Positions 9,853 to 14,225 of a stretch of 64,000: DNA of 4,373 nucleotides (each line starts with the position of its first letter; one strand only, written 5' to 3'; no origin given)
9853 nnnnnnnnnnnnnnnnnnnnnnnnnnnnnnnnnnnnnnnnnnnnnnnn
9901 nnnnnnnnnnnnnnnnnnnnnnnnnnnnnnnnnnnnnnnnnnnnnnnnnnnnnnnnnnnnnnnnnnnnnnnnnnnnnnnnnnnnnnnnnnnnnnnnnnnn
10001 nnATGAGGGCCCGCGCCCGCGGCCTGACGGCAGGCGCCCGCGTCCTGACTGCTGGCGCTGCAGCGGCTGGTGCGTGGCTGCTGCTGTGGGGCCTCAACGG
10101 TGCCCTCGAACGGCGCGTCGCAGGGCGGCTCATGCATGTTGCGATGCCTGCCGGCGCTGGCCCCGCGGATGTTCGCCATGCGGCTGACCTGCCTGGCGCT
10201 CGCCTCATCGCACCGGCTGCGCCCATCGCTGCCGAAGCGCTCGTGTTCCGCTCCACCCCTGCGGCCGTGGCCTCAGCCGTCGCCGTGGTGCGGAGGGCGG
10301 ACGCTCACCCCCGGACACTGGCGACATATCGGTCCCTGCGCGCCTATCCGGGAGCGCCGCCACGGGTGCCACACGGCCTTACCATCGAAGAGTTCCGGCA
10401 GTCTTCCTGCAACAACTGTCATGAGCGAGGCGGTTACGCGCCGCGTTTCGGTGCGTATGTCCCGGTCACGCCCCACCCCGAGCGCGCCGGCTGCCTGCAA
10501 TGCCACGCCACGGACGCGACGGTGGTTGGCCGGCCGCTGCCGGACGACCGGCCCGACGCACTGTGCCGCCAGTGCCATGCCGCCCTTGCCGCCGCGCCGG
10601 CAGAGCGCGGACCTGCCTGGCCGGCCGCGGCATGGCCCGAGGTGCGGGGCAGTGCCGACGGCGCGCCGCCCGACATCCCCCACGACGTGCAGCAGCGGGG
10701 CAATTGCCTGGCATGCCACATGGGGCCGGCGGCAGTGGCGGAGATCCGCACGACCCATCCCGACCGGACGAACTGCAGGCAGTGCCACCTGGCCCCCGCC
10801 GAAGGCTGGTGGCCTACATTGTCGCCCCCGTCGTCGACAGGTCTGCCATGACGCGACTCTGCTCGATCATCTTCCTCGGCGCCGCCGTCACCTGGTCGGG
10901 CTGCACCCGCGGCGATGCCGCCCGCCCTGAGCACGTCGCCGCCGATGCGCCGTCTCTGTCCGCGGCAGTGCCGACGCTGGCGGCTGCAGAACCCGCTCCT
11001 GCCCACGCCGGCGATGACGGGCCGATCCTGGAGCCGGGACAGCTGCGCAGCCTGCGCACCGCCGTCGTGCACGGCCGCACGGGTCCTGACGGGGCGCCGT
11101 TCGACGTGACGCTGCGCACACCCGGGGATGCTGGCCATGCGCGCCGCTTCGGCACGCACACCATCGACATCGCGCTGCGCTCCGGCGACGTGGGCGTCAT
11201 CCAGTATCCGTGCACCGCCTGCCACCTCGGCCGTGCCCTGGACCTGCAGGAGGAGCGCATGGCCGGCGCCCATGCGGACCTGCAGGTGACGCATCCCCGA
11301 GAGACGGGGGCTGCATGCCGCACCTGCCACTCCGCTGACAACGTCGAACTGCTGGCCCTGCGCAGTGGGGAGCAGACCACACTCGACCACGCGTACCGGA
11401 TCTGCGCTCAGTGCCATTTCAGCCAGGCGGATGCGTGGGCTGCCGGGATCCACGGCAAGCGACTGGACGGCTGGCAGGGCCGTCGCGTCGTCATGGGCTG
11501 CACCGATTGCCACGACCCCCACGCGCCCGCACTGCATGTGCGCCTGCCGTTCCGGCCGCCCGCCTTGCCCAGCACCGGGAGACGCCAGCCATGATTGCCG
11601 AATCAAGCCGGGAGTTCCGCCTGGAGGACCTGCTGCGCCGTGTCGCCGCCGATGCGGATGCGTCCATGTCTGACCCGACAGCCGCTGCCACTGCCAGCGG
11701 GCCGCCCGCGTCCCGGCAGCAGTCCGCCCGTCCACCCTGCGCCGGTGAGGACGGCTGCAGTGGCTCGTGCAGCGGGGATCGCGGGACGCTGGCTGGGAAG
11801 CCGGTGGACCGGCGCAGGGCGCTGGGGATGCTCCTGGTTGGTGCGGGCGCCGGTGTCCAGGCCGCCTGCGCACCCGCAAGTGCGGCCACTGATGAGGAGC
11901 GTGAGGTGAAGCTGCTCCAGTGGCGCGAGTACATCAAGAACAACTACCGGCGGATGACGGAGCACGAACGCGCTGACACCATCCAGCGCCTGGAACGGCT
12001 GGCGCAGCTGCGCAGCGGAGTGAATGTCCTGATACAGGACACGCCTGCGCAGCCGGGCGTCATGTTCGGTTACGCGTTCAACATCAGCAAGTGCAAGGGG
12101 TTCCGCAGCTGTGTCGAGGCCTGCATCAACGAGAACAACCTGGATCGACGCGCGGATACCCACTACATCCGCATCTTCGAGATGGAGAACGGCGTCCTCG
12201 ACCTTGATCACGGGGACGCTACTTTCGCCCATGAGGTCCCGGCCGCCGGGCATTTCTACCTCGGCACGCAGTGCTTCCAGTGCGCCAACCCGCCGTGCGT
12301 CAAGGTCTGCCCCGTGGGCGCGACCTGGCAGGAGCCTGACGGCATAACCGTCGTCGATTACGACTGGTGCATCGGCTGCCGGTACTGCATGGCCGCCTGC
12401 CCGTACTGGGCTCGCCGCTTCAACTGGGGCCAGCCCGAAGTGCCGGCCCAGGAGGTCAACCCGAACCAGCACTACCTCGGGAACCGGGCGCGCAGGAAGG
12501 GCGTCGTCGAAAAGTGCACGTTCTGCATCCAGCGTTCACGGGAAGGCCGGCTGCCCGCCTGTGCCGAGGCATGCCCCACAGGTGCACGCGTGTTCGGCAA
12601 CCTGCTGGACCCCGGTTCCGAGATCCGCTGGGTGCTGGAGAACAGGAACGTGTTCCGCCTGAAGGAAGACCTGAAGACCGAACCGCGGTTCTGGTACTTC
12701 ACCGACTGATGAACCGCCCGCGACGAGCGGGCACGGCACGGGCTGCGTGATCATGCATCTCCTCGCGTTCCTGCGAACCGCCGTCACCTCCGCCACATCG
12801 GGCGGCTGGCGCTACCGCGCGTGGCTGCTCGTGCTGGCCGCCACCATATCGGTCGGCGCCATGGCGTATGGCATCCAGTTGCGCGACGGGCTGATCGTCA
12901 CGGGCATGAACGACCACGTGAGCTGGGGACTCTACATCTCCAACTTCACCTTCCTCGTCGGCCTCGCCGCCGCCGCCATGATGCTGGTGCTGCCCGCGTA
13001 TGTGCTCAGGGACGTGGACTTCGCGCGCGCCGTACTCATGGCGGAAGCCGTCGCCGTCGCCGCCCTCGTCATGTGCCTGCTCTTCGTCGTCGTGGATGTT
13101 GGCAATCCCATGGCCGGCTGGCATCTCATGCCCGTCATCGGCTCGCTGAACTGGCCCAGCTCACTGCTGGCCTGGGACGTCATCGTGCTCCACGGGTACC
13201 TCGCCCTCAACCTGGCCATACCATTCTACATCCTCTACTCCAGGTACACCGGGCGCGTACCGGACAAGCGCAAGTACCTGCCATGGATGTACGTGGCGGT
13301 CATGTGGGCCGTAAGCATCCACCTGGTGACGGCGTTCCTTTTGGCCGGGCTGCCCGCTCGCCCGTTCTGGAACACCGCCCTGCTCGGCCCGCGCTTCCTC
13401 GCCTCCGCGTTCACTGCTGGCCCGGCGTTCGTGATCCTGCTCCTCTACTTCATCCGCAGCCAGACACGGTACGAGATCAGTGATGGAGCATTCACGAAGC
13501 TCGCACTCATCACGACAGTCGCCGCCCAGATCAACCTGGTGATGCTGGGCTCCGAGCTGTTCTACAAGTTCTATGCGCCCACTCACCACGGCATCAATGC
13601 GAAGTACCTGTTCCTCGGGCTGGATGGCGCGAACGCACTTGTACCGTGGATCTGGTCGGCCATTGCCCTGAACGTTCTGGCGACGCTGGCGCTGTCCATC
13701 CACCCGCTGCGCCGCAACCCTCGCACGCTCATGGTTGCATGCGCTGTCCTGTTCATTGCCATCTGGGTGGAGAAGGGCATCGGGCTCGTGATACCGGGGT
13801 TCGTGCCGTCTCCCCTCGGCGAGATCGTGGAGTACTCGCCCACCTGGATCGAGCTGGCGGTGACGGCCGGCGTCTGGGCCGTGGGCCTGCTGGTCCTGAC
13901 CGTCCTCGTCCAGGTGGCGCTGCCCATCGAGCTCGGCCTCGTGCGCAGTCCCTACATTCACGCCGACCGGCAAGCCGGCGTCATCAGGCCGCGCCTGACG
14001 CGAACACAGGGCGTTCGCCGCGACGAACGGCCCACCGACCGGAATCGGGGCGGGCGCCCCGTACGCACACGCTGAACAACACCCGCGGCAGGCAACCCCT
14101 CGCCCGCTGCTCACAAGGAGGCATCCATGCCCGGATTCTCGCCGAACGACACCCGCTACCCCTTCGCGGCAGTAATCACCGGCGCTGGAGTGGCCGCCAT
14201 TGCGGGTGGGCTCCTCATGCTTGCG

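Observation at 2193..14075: Sigma-54-driven 10-gene operon joining a porin-cytochrome-like module to a Nap-like molybdoenzyme and an NrfBCD-like quinol dehydrogenase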

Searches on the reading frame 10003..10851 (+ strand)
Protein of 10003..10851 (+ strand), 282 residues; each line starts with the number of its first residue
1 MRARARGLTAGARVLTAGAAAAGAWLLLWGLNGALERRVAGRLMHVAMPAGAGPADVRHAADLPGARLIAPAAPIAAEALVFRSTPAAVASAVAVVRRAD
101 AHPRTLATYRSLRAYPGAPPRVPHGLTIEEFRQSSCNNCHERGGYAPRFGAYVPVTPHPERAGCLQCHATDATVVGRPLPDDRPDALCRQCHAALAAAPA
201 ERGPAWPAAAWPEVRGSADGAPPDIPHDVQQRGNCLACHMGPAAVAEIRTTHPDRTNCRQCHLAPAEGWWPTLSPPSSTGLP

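Call 5: search_protein_families(library=pfam, proteins=[window:10003-10851:+], max_evalue=0.01)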
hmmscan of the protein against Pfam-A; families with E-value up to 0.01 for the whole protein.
window:10003-10851:+ (282 aa): 6 families
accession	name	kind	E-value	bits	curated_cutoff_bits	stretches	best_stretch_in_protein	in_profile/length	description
PF14522.11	Cytochrome_C7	-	1.2e-07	31.8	24.8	2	132-192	12-66/67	Cytochrome c7 and related cytochrome c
PF09699.15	Paired_CXXCH_1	-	6.8e-07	29.3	20.6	1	159-195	3-39/41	Doubled CXXCH motif (Paired_CXXCH_1)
PF14537.11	Cytochrom_c3_2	-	0.00066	20.5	25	0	130-192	23-78/79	Cytochrome c3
PF03892.19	NapB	-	0.00076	20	25.1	0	108-160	37-91/127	Nitrate reductase cytochrome c-type subunit (NapB)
PF13442.11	Cytochrome_CBB3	-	0.0012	19.6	27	0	131-148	9-26/68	Cytochrome C oxidase, cbb3-type, subunit III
PF18509.6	MCR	-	0.0024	17.8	30.4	0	245-262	4-24/30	Magnetochrome domain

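Call 6: search_protein_families(library=ncbifam, proteins=[window:10003-10851:+], max_evalue=0.01)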
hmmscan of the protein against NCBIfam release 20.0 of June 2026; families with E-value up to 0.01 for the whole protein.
window:10003-10851:+ (282 aa): 6 families
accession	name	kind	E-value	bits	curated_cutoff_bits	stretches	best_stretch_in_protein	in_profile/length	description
TIGR01905.1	paired_CXXCH_1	subfamily_domain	2.7e-05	24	25.2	1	162-195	7-39/41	doubled CXXCH domain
TIGR03507.1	decahem_SO1788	subfamily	0.00017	20.2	209.3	0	134-196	244-306/672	OmcA/MtrC family decaheme c-type cytochrome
NF045713.1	CxxCH_16_HmcA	equivalog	0.00058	18.6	400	0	127-197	192-257/541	sulfate respiration complex hexadecaheme cytochrome HmcA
TIGR04485.1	thiosulf_SoxX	equivalog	0.0012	19.5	61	0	231-243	1-13/78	sulfur oxidation c-type cytochrome SoxX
TIGR03508.1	decahem_SO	subfamily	0.0017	17.8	192.2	1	133-239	167-248/258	DmsE family decaheme c-type cytochrome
NF041028.1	decahem_GSU2203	exception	0.0043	16.3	325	0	133-193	148-208/317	GSU2203 family decaheme c-type cytochrome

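Call 67: search_solved_structures(query=window:10003-10851:+, max_evalue=1, show_alignments=1)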
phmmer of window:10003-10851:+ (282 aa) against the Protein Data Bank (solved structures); distinct sequences matched with E-value up to 1: 2.
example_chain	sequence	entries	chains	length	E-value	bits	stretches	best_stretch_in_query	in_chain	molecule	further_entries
6r2q_A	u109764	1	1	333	0.002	20.9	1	139-196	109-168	Cystathionine beta-synthase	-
1jni_A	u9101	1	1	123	0.3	13.8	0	115-175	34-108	DIHEME CYTOCHROME C NAPB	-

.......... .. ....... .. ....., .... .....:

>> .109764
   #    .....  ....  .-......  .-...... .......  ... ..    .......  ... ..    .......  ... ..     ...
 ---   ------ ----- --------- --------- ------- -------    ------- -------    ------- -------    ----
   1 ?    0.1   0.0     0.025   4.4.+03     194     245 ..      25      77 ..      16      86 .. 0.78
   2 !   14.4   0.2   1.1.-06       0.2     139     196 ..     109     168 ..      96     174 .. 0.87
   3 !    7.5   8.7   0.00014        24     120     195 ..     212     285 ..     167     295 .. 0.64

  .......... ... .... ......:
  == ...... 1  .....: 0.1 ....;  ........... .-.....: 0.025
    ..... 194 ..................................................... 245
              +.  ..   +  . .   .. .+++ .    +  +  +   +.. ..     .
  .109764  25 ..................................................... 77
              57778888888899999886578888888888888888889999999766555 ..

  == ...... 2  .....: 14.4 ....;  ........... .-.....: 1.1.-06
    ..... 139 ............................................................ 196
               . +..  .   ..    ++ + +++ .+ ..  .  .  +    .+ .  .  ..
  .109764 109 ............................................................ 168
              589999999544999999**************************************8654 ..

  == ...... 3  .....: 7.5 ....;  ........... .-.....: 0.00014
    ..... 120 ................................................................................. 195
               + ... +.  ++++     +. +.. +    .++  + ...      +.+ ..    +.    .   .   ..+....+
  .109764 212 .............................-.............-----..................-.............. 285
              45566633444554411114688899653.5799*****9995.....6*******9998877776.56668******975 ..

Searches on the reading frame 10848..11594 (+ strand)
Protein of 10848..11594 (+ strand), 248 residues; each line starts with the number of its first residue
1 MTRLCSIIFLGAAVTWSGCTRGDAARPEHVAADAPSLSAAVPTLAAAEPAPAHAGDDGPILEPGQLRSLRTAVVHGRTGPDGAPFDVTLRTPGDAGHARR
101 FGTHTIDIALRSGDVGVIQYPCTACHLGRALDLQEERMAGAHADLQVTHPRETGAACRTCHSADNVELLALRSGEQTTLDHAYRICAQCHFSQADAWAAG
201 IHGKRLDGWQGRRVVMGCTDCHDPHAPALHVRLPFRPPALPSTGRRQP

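Call 5: search_protein_families(library=pfam, proteins=[window:10848-11594:+], max_evalue=0.01)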
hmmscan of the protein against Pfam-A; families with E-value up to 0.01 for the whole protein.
window:10848-11594:+ (248 aa): 6 families
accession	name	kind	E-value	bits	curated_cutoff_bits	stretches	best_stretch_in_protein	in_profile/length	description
PF14522.11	Cytochrome_C7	-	0.00017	21.8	24.8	0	119-190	13-66/67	Cytochrome c7 and related cytochrome c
PF14537.11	Cytochrom_c3_2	-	0.00067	20.5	25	1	152-227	4-69/79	Cytochrome c3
PF22113.1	Mtrc-MtrF_II-IV_dom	-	0.0009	19.2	30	1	121-202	83-175/176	Outer membrane cytochrome MtrC/MtrF-like, domains II/IV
PF02335.20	Cytochrom_C552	-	0.0027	17.2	24.1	1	153-244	86-154/438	Cytochrome c552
PF09699.15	Paired_CXXCH_1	-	0.0032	17.6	20.6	0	217-226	7-17/41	Doubled CXXCH motif (Paired_CXXCH_1)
PF13447.11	Multi-haem_cyto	-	0.0084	15.8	21.9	0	142-223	20-93/269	Seven times multi-haem cytochrome CxxCH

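Call 6: search_protein_families(library=ncbifam, proteins=[window:10848-11594:+], max_evalue=0.01)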
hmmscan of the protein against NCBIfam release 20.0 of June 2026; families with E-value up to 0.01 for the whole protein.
window:10848-11594:+ (248 aa): 6 families
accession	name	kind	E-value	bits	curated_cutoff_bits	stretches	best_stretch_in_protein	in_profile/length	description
TIGR03153.1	cytochr_NrfH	equivalog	0.00012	22.2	134.2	0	176-227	21-64/138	cytochrome c nitrite reductase small subunit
TIGR03507.1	decahem_SO1788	subfamily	0.00052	18.6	209.3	1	121-201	245-313/672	OmcA/MtrC family decaheme c-type cytochrome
TIGR03146.1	cyt_nit_nrfB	equivalog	0.0015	18.8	166.6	0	184-225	12-50/145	cytochrome c nitrite reductase pentaheme subunit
NF008659.0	PRK11659.1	equivalog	0.0018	18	184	0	184-224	47-84/188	cytochrome c nitrite reductase pentaheme subunit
TIGR03508.1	decahem_SO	subfamily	0.0024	17.4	192.2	0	136-226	16-154/258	DmsE family decaheme c-type cytochrome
NF041028.1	decahem_GSU2203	exception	0.0071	15.6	325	0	139-227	110-186/317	GSU2203 family decaheme c-type cytochrome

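Call 68: search_solved_structures(query=window:10848-11594:+, max_evalue=1)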
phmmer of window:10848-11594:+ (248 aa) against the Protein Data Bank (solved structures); distinct sequences matched with E-value up to 1: 5.
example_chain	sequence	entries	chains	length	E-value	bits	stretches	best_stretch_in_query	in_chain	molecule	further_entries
6ba0_A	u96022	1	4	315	0.0048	19.9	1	42-106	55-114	Cytidine/uridine-specific hydrolase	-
3ubr_A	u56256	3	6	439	0.018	18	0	213-244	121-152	Cytochrome c-552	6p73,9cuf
2j7a_C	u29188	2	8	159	0.54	13.2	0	215-237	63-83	CYTOCHROME C QUINOL DEHYDROGENASE NRFH | NAPC/NIRT CYTOCHROME C FAMILY PROTEIN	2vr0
8k5o_C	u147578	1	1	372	0.56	13.1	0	141-175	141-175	Photosynthetic reaction center cytochrome c subunit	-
1qdb_A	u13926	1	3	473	0.96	12.4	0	215-244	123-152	CYTOCHROME C NITRITE REDUCTASE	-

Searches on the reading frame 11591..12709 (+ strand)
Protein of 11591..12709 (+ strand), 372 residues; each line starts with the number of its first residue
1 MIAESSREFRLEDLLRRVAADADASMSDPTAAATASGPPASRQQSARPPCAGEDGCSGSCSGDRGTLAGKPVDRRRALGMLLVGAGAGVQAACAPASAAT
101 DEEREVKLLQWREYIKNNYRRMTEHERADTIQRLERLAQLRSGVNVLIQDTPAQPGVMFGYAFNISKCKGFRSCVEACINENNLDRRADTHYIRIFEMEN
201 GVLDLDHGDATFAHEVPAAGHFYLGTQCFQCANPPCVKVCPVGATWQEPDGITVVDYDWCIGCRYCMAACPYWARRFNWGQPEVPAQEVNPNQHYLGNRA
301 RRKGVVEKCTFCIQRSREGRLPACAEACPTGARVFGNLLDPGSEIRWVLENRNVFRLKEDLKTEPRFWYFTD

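Call 5: search_protein_families(library=pfam, proteins=[window:11591-12709:+], max_evalue=0.01)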
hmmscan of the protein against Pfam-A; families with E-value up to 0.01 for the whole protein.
window:11591-12709:+ (372 aa): 12 families
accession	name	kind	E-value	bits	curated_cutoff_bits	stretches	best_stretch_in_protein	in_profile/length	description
PF13247.11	Fer4_11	-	1.4e-19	70.6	26.2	2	222-281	4-65/100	4Fe-4S dicluster domain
PF13187.11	Fer4_9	-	4.7e-12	46.2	27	2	260-332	2-51/52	4Fe-4S dicluster domain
PF12838.12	Fer4_7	-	1.7e-10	41.7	27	1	260-332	2-52/52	4Fe-4S dicluster domain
PF13237.11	Fer4_10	-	2.9e-10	40.3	25.5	2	254-329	3-53/53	4Fe-4S dicluster domain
PF00037.32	Fer4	-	3.2e-07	30.3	21.1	1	254-272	2-20/24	4Fe-4S binding domain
PF12797.12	Fer4_2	-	7.7e-06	26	24.5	1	253-272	3-22/22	4Fe-4S binding domain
PF12837.12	Fer4_6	-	0.00014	22.1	25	1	254-272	3-21/24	4Fe-4S binding domain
PF14697.11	Fer4_21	-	0.00016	22.2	35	1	226-271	6-52/59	4Fe-4S dicluster domain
PF13534.11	Fer4_17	-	0.00024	22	22.2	1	260-330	2-58/61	4Fe-4S dicluster domain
PF13484.11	Fer4_16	-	0.00064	20.9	30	0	260-312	2-59/66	4Fe-4S double cluster binding domain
PF13183.11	Fer4_8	-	0.001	20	27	0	259-331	4-67/68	4Fe-4S dicluster domain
PF12800.12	Fer4_4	-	0.0048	17.6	24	1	258-273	2-17/17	4Fe-4S binding domain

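Call 6: search_protein_families(library=ncbifam, proteins=[window:11591-12709:+], max_evalue=0.01)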
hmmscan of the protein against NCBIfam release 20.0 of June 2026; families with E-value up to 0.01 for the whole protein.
window:11591-12709:+ (372 aa): 48 families (the best 25 are shown)
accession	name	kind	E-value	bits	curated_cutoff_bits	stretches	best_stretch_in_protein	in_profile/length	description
NF045797.1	DsrO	equivalog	1.3e-55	188.4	200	1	149-370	34-234/235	sulfate reduction electron transfer complex DsrMKJOP subunit DsrO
NF041782.1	mnquin_red_QrcC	equivalog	4e-44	151.1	400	1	159-371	1-226/239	menaquinone reductase iron-sulfur cluster-binding subunit QrcC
NF041715.1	arsenate_red_ArrB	equivalog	3.1e-35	121.8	450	2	289-370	144-225/233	arsenate respiratory reductase iron-sulfur subunit ArrB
TIGR03149.1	cyt_nit_nrfC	equivalog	2.3e-34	118.7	377.6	2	148-278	28-145/225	cytochrome c nitrite reductase Fe-S protein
NF011569.0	PRK14993.1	equivalog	5.7e-33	114.4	416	2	164-278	49-150/244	tetrathionate reductase subunit TtrB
TIGR02951.1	DMSO_dmsB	equivalog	4.4e-29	101.6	214.1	1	159-338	2-153/161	DMSO/selenate family reductase complex B subunit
NF008134.0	PRK10882.1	equivalog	1.7e-28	99.6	263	2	159-282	39-168/329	hydrogenase 2 operon protein HybA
NF045715.1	sulf_resp_HmcB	equivalog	6e-24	84.7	420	1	160-337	38-197/307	sulfate respiration complex iron-sulfur protein HmcB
TIGR03478.1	DMSO_red_II_bet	subfamily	2.5e-21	75.9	480.7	2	213-278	116-182/321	DMSO reductase family type II enzyme, iron-sulfur subunit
TIGR01582.1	FDH-beta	equivalog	4.7e-20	71.9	334.7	2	163-278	26-144/283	formate dehydrogenase subunit beta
NF038355.1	FDH3_beta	equivalog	2e-19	70.3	240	1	166-337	10-163/180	formate dehydrogenase FDH3 subunit beta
NF042979.1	EthbenzDh_ebdB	equivalog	1.4e-18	66.9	740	2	213-278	138-204/354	ethylbenzene dehydrogenase subunit beta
NF007382.0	PRK09898.1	equivalog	4.9e-15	55.6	213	1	165-273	65-169/208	ferredoxin-like protein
NF007658.0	PRK10330.1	equivalog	7.4e-15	54.9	260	1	226-333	56-152/181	electron transport protein HydN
TIGR01660.1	narH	equivalog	1.3e-13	50.2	524.05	1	222-280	177-236/492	nitrate reductase subunit beta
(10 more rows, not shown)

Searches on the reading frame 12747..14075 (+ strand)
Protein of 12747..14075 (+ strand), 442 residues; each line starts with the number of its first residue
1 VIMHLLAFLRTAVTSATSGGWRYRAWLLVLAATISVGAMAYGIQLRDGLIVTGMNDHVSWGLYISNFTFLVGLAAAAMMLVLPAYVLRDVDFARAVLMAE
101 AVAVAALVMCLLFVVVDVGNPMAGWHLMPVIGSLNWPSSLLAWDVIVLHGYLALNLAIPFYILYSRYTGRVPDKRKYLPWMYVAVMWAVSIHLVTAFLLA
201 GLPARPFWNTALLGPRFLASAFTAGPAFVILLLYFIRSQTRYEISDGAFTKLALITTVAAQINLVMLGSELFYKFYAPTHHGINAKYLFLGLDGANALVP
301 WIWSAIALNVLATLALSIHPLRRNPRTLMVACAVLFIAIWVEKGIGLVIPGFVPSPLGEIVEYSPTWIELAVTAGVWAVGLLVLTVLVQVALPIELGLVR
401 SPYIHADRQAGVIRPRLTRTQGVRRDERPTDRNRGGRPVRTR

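Call 5: search_protein_families(library=pfam, proteins=[window:12747-14075:+], max_evalue=0.01)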
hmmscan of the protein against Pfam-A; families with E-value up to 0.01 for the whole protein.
window:12747-14075:+ (442 aa): 1 family
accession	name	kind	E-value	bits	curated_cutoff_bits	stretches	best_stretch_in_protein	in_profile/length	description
PF03916.19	NrfD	-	4.3e-29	102.6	25.8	1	51-337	2-312/313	Polysulphide reductase, NrfD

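Call 6: search_protein_families(library=ncbifam, proteins=[window:12747-14075:+], max_evalue=0.01)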
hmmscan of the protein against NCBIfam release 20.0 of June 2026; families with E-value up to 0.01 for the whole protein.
window:12747-14075:+ (442 aa): 2 families
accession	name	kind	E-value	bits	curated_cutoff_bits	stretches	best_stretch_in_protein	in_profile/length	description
NF045798.1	DsrP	equivalog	2.3e-117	392.3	350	1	14-395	3-344/346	sulfate reduction electron transfer complex DsrMKJOP subunit DsrP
NF041784.1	mnquin_red_QrcD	equivalog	8.1e-13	48.4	570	2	21-127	16-122/408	menaquinone reductase integral membrane subunit QrcD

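Call 69: search_solved_structures(query=window:12747-14075:+, max_evalue=0.001)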
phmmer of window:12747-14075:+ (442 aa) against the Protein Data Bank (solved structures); distinct sequences matched with E-value up to 0.001: 4.
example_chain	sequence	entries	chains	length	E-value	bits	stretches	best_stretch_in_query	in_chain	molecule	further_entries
6f0k_C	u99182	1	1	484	1.5e-13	53.7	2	181-386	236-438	Polysulphide reductase NrfD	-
6btm_C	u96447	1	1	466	8.8e-07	31.4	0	28-387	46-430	Alternative Complex III subunit C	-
8k9e_C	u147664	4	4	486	2.6e-06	29.9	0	48-159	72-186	Polysulphide reductase NrfD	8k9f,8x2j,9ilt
6lod_C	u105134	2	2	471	8e-05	25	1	21-160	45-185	Polysulphide reductase NrfD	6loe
